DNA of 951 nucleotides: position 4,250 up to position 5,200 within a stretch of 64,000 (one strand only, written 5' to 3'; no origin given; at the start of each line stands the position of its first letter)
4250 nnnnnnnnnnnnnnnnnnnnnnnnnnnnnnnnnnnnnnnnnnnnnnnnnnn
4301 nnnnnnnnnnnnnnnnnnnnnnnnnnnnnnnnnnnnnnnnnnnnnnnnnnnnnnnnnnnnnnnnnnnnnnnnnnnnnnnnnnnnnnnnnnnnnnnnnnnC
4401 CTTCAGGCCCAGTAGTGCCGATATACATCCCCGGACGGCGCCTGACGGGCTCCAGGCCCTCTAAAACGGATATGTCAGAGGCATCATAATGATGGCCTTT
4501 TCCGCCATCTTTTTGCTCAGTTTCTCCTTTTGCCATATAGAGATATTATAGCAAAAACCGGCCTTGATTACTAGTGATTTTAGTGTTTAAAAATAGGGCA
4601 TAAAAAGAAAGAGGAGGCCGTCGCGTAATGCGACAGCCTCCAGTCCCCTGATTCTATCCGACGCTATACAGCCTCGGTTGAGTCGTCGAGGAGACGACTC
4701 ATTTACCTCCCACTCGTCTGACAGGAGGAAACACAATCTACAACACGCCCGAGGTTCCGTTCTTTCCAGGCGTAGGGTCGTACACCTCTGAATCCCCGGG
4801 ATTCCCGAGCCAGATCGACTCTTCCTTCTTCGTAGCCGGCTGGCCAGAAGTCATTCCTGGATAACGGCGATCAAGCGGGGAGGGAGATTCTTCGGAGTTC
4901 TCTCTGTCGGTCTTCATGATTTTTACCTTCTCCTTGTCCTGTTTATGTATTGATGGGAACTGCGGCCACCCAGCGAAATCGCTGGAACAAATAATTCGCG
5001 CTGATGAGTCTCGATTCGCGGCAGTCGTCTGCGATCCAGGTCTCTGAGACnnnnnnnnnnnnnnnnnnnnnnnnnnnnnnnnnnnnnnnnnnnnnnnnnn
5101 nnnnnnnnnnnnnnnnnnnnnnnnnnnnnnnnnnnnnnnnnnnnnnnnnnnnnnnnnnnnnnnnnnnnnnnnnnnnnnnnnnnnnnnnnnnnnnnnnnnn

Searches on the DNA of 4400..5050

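Call 38: search_rna_families(source=window, start=4400, end=5050, threshold=evalue, max_evalue=1)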
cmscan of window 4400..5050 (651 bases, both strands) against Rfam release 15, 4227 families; matches with E-value up to 1: 3.
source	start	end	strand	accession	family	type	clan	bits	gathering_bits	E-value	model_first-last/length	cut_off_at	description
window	4565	4650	+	RF02055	STnc380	Gene; sRNA;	-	20.5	60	0.14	1-108/108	no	Enterobacterial sRNA STnc380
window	4524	4551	-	RF03156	L31-Firmicutes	Cis-reg; leader;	CL00118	18.8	33.3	0.21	1-32/32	no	L31-Firmicutes ribosomal protein leader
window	4553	4674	+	RF02492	Gl_U2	Gene; snRNA; splicing;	-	14.6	100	0.89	1-136/136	no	Giardia U2 spliceosomal RNA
